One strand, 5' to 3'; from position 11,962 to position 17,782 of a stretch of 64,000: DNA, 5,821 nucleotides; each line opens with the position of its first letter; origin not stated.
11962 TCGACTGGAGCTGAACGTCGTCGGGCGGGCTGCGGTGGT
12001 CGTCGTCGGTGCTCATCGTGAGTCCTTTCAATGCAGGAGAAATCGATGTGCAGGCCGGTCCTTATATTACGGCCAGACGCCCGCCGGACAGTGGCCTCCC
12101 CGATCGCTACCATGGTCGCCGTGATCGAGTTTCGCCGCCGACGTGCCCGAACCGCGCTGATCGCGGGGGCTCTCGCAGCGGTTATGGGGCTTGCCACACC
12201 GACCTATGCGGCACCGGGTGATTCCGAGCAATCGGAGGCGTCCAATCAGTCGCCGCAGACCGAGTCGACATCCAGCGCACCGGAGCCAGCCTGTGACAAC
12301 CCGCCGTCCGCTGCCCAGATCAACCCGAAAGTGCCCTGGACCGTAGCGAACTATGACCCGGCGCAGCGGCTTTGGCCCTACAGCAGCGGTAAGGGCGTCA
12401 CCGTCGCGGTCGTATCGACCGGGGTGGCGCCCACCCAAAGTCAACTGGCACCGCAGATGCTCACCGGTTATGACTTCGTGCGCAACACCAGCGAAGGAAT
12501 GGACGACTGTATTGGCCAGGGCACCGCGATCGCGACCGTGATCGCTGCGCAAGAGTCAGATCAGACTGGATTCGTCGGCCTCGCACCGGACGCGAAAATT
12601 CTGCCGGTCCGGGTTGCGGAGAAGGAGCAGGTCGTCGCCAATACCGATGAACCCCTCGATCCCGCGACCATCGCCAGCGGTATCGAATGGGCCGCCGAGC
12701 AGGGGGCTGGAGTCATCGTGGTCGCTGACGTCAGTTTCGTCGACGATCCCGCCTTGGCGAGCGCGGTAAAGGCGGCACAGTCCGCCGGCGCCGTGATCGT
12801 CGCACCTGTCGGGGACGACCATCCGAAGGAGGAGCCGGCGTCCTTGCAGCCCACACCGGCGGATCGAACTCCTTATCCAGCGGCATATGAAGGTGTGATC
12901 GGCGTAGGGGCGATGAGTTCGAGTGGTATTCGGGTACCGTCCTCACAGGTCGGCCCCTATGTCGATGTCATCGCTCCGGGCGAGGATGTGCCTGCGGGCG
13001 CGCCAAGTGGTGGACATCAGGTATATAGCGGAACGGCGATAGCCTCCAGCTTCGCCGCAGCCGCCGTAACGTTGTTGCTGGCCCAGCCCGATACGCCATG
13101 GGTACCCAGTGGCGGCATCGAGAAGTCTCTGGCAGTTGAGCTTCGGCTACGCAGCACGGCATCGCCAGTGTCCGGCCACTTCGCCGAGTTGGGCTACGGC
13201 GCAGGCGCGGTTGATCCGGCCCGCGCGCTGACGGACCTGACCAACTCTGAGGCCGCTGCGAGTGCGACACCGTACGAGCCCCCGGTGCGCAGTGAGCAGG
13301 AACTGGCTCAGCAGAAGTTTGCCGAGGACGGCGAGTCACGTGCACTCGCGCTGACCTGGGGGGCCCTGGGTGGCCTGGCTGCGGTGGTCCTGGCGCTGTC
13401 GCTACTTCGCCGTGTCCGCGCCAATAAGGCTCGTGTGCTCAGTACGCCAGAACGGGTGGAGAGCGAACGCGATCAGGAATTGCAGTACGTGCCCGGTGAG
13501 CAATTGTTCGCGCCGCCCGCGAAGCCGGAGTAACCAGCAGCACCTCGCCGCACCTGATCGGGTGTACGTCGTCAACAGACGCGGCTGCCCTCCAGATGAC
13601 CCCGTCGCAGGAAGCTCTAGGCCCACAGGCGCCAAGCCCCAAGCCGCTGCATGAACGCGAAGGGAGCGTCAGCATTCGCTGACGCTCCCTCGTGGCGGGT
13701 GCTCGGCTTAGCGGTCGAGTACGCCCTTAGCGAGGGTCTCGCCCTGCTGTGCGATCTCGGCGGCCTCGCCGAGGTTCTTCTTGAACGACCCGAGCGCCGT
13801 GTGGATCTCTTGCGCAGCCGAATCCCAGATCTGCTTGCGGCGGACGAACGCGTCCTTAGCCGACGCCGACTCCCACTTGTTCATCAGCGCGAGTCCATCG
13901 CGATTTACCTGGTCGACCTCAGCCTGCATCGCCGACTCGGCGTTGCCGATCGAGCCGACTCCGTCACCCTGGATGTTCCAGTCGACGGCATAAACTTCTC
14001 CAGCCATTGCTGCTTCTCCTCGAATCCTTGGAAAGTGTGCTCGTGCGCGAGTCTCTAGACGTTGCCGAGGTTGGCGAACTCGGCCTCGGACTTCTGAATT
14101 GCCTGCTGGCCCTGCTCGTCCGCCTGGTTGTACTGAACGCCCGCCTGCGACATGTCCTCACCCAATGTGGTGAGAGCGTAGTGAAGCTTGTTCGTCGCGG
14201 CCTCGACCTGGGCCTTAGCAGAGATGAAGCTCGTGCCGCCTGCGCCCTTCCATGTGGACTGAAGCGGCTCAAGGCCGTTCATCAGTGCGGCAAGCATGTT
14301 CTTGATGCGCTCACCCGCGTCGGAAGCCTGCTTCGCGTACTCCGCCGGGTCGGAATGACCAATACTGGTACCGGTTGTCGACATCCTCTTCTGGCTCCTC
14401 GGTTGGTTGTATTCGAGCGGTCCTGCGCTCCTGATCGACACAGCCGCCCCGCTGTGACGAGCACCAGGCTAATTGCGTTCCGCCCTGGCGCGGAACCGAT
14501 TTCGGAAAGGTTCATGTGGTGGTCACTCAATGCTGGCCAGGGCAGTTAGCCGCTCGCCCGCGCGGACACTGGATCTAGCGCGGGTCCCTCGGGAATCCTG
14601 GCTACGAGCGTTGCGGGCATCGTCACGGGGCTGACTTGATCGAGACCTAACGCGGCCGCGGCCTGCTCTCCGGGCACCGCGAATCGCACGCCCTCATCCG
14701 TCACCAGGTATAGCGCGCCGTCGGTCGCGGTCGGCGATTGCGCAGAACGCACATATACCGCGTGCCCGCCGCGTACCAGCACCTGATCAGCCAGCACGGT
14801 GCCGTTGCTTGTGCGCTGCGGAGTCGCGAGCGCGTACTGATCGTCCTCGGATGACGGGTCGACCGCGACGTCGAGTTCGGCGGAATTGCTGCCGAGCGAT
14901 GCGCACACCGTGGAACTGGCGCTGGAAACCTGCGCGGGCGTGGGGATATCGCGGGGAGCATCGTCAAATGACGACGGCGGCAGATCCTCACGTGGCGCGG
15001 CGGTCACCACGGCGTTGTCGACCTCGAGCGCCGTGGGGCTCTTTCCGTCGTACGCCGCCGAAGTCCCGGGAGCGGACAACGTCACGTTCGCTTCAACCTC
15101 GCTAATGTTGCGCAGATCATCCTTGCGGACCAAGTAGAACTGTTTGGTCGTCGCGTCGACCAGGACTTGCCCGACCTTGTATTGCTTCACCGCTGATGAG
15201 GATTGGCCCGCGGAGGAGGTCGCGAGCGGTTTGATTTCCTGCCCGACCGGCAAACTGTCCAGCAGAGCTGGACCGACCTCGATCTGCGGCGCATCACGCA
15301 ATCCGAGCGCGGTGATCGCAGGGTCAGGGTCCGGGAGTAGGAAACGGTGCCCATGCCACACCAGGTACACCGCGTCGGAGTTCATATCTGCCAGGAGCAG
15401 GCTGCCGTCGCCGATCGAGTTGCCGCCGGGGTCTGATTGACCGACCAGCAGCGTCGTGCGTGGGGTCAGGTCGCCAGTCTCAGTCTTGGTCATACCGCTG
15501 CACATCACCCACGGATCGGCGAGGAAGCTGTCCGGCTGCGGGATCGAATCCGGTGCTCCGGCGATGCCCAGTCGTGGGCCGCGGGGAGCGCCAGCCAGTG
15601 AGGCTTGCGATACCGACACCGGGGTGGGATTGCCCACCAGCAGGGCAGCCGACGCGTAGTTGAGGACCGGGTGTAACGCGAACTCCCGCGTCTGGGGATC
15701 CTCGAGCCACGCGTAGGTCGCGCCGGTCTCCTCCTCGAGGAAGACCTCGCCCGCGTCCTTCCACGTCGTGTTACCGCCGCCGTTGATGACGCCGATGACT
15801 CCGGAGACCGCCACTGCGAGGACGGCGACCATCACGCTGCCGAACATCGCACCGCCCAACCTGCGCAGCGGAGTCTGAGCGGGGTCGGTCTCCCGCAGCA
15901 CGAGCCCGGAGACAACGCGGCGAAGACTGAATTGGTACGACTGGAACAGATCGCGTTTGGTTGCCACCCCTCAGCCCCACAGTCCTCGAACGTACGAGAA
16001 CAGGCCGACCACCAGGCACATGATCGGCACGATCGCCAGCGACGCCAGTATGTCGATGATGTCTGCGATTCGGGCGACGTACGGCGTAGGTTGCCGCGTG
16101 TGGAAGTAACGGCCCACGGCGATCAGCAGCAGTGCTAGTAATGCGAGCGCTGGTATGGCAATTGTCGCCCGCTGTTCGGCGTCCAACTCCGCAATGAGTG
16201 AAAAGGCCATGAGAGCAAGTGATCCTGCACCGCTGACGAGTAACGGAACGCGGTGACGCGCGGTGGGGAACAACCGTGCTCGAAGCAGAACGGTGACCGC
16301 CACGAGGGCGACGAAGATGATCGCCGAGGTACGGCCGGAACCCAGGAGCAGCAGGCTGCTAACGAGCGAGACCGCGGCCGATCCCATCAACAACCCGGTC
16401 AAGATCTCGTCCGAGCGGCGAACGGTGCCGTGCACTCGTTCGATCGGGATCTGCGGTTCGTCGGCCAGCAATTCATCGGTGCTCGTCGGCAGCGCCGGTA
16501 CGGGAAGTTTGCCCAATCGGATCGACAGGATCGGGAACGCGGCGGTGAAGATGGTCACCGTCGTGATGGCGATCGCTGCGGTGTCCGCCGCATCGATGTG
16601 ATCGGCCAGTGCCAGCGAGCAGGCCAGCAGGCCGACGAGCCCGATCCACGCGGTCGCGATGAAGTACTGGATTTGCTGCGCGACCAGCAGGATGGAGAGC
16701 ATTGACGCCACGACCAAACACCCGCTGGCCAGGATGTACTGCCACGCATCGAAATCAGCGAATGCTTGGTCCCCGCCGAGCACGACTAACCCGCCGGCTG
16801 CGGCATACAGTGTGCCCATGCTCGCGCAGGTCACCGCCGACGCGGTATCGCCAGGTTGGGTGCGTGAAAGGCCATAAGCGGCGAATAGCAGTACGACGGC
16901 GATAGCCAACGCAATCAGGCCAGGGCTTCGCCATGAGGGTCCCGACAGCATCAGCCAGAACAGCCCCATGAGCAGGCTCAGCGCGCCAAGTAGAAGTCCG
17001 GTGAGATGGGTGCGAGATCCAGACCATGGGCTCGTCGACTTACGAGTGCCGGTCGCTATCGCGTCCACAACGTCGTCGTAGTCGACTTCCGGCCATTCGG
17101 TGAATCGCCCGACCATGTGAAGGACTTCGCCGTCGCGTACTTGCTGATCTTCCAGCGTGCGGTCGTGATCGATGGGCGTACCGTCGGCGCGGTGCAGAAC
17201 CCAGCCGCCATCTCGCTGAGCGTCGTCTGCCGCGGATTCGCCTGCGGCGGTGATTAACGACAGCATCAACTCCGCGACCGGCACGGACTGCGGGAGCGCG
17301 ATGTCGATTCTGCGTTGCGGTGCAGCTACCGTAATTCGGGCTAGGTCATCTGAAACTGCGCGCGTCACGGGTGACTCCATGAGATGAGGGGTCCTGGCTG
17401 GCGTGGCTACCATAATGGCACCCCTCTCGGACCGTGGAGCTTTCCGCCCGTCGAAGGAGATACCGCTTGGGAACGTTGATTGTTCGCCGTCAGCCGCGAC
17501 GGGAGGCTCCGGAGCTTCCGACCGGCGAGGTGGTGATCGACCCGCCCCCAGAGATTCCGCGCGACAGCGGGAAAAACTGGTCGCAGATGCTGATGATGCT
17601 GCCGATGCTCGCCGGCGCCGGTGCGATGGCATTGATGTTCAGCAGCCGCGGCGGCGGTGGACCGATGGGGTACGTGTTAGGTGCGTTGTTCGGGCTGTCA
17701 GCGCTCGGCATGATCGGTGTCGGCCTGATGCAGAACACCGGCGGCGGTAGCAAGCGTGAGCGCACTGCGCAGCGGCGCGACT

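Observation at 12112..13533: The locus's mycosin has all three catalytic-triad residues substituted, making it a natural pseudo-protease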

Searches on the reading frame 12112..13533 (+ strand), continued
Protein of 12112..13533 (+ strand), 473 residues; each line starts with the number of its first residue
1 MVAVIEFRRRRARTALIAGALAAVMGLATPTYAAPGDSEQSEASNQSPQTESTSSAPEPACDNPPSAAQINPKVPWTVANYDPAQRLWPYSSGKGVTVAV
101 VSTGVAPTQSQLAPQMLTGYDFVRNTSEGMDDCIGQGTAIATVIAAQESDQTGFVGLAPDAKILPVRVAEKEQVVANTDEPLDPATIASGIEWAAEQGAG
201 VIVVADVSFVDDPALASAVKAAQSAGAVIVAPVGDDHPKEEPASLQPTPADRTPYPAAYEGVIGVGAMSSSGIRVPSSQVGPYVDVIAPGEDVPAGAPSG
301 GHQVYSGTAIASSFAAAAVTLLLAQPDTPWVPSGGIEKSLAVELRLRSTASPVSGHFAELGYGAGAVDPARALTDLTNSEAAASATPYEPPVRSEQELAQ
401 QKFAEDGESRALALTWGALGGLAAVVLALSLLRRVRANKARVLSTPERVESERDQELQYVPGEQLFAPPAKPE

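Call 67: search_solved_structures(query=A1, max_evalue=1e-10, show_alignments=2)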
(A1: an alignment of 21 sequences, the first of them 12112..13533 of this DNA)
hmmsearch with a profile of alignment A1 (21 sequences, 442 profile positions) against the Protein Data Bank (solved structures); distinct sequences matched with E-value up to 1e-10: 172 (the best 60 are shown).
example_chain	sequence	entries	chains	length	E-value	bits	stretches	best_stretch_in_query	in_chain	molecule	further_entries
1dbi_A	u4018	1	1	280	3.8e-50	174.3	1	56-317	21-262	AK.1 SERINE PROTEASE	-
7xr8_A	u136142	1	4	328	1.7e-48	168.8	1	41-300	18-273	Major intracellular serine protease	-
7y6m_C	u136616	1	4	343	9.3e-45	156.5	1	45-301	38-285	Intracellular serine protease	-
4kb5_A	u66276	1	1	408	6.2e-44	153.8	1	24-351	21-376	Membrane-anchored mycosin mycp1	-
4kpg_A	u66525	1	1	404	7.5e-44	153.5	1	24-348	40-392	Membrane-anchored mycosin mycp1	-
1sbi_A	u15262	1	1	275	2.2e-43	152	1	46-320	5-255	SUBTILISIN 8397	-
4m1z_A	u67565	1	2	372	2.8e-43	151.6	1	40-351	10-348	Membrane-anchored mycosin mycp1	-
1sbh_A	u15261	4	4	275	3.7e-43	151.2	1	46-318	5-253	SUBTILISIN 8397+1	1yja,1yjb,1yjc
4hvl_A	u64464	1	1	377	4e-43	151.1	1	26-344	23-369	Membrane-anchored mycosin mycp1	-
1thm_A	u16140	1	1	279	8.2e-43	150.1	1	56-317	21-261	THERMITASE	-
4j94_A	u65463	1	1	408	9.6e-43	149.8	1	24-348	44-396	Membrane-anchored mycosin mycp1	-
3vyv_A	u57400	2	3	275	1.7e-42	149.1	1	63-337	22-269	Subtilisin NAT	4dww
5gl8_A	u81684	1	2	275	2.2e-42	148.7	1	63-337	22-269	Subtilisin NAT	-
6pak_A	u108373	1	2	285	2.6e-42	148.4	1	63-338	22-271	Subtilisin E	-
1scn_E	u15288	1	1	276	6.5e-42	147.1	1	63-337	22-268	SUBTILISIN CARLSBERG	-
7np7_P1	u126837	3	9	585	3.9e-39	138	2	125-371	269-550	Mycosin-5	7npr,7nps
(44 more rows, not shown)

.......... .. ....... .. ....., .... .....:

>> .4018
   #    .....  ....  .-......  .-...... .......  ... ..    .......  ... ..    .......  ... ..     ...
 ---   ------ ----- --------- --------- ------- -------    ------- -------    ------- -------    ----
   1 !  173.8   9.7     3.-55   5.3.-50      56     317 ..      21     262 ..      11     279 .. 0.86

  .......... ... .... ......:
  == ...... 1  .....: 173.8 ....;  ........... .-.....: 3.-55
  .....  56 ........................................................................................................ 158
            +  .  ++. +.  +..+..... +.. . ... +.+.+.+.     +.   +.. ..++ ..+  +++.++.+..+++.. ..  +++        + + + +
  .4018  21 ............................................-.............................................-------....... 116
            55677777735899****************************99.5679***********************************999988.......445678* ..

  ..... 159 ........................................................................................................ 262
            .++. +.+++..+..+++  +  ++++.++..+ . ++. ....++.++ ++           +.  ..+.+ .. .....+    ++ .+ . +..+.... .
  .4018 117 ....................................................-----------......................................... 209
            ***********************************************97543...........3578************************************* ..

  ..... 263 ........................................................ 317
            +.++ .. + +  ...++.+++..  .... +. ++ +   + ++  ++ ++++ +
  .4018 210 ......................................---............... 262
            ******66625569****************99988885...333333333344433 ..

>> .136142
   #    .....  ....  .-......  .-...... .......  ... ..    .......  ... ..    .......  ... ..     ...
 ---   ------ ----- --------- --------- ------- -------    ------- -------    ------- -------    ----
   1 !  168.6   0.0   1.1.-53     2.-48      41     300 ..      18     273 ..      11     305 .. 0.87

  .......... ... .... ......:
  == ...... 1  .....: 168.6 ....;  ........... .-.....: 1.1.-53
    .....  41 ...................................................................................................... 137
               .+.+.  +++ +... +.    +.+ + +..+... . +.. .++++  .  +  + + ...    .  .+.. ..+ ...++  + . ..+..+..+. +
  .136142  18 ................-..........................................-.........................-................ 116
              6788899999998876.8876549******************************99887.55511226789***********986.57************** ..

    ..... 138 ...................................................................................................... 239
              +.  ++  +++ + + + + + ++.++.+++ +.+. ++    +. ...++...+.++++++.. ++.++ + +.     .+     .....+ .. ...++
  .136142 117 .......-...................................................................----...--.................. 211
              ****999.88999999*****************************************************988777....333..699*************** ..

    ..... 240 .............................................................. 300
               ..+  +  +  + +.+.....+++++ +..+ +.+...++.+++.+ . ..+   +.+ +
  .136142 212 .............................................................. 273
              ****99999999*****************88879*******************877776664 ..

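Call 70: find_encoding_contigs(protein=P0123, flank=10000, max_places=2)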
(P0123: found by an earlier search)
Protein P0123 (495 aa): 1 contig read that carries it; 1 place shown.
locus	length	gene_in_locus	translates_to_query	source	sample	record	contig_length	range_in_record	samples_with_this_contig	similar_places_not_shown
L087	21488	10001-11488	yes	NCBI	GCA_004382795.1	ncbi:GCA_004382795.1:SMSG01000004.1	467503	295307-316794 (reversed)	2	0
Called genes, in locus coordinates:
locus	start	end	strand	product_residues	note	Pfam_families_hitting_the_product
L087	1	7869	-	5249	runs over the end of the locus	-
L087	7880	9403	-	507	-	-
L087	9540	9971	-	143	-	PF02575:YbaB_DNA_bd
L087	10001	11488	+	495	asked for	PF00082:Peptidase_S8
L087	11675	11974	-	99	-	PF06013:WXG100 (weak)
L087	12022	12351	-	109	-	PF06013:WXG100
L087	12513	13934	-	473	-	PF05108:T7SS_ESX1_EccB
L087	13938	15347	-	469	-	PF08817:YukD, PF19053:EccD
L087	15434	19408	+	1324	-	PF13481:AAA_25 (faint), PF01580:FtsK_SpoIIIE, PF01935:DUF87 (faint), PF05729:NACHT (faint), PF13191:AAA_16 (faint), PF13401:AAA_22 (faint), PF13555:AAA_29 (faint), PF01580:FtsK_SpoIIIE, +2 more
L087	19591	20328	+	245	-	-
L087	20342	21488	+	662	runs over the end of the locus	-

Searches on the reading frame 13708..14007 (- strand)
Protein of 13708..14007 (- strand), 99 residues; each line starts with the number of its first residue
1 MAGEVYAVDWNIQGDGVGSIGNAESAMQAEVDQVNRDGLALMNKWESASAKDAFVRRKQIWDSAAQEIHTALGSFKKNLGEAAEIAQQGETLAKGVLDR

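Call 57: search_protein_families(library=pfam, proteins=[window:13708-14007:-], max_evalue=0.05)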
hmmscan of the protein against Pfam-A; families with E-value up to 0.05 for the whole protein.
window:13708-14007:- (99 aa): 1 family
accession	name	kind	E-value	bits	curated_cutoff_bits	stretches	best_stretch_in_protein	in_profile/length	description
PF06013.18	WXG100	-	4.8e-06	27.2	27.3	1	19-84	15-79/86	Proteins of 100 residues with WXG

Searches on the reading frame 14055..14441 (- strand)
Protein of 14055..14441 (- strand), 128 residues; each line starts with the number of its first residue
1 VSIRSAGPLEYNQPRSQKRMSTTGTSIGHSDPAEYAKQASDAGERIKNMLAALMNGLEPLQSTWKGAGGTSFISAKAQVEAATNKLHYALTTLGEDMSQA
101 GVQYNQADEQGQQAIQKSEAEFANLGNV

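Call 8: search_protein_families(library=ncbifam, proteins=[window:14055-14441:-], max_evalue=0.001)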
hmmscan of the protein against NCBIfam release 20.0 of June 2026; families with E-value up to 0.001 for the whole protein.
window:14055-14441:- (128 aa): 2 families
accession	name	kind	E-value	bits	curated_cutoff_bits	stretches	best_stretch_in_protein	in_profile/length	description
TIGR03930.1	WXG100_ESAT6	subfamily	1.9e-14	53.6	44.85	1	36-112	13-89/90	WXG100 family type VII secretion target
NF004283.0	PRK05692.1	subfamily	0.00032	19.9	246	1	42-118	212-284/300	hydroxymethylglutaryl-CoA lyase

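Call 9: search_protein_families(library=pfam, proteins=[window:14055-14441:-], max_evalue=0.001)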
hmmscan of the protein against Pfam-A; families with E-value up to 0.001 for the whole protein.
window:14055-14441:- (128 aa): 1 family
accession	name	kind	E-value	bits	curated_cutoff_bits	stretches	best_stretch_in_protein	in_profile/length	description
PF06013.18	WXG100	-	1.8e-12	47.8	27.3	1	35-109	12-86/86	Proteins of 100 residues with WXG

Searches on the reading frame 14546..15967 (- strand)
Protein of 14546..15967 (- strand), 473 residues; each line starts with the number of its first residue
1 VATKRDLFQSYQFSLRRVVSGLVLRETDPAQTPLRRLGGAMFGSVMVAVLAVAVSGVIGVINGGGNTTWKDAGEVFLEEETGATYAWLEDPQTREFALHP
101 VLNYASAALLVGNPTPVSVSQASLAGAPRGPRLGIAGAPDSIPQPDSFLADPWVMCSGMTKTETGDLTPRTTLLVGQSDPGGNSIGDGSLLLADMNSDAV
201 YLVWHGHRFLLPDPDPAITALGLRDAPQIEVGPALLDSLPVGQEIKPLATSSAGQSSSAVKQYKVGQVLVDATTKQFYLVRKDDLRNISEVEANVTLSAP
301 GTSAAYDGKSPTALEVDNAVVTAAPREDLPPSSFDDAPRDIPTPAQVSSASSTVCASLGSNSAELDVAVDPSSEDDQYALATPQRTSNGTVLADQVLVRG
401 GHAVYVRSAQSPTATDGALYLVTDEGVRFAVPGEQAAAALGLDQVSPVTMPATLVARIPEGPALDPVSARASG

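Call 8: search_protein_families(library=ncbifam, proteins=[window:14546-15967:-], max_evalue=0.001)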
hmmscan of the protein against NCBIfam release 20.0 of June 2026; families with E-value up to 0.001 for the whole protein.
window:14546-15967:- (473 aa): 1 family
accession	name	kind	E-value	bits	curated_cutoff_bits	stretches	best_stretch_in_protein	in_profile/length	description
TIGR03919.1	T7SS_EccB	equivalog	4.8e-85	286.1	154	1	3-464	1-456/457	type VII secretion protein EccB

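Call 9: search_protein_families(library=pfam, proteins=[window:14546-15967:-], max_evalue=0.001)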
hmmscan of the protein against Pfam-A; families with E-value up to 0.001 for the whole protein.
window:14546-15967:- (473 aa): 1 family
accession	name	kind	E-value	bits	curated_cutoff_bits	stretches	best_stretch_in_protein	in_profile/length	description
PF05108.18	T7SS_ESX1_EccB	-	8.4e-84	282.4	27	1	3-470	4-466/474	Type VII secretion system ESX-1, transport TM domain B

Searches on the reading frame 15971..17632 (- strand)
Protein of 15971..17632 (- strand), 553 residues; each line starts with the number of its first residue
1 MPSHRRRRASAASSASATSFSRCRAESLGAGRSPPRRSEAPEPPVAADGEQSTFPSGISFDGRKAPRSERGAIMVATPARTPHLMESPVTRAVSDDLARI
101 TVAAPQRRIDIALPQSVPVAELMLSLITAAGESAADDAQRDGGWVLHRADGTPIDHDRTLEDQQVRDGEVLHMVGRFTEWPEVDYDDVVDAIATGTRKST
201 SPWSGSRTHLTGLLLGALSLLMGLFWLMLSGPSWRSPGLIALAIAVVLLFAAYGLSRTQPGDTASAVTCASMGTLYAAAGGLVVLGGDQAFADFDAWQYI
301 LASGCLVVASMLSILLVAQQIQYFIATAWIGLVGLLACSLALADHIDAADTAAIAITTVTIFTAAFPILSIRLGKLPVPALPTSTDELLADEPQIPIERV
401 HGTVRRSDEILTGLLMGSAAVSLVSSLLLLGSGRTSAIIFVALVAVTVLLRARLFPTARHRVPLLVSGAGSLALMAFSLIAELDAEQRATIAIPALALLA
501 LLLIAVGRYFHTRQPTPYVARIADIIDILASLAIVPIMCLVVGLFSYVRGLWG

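Call 8: search_protein_families(library=ncbifam, proteins=[window:15971-17632:-], max_evalue=0.001)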
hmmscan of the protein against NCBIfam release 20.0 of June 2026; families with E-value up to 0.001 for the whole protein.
window:15971-17632:- (553 aa): 1 family
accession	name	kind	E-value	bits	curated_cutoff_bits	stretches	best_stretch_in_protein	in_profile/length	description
TIGR03920.1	T7SS_EccD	equivalog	5.5e-61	206.8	94.95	1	100-550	1-455/455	type VII secretion integral membrane protein EccD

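Call 9: search_protein_families(library=pfam, proteins=[window:15971-17632:-], max_evalue=0.001)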
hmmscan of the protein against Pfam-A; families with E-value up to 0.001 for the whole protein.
window:15971-17632:- (553 aa): 2 families
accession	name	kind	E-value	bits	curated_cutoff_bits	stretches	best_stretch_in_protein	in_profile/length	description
PF19053.6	EccD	-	1e-82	278.2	30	1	208-551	1-339/339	EccD-like transmembrane domain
PF08817.16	YukD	-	2.3e-23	83.1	27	1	98-172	2-75/76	WXG100 protein secretion system (Wss), protein YukD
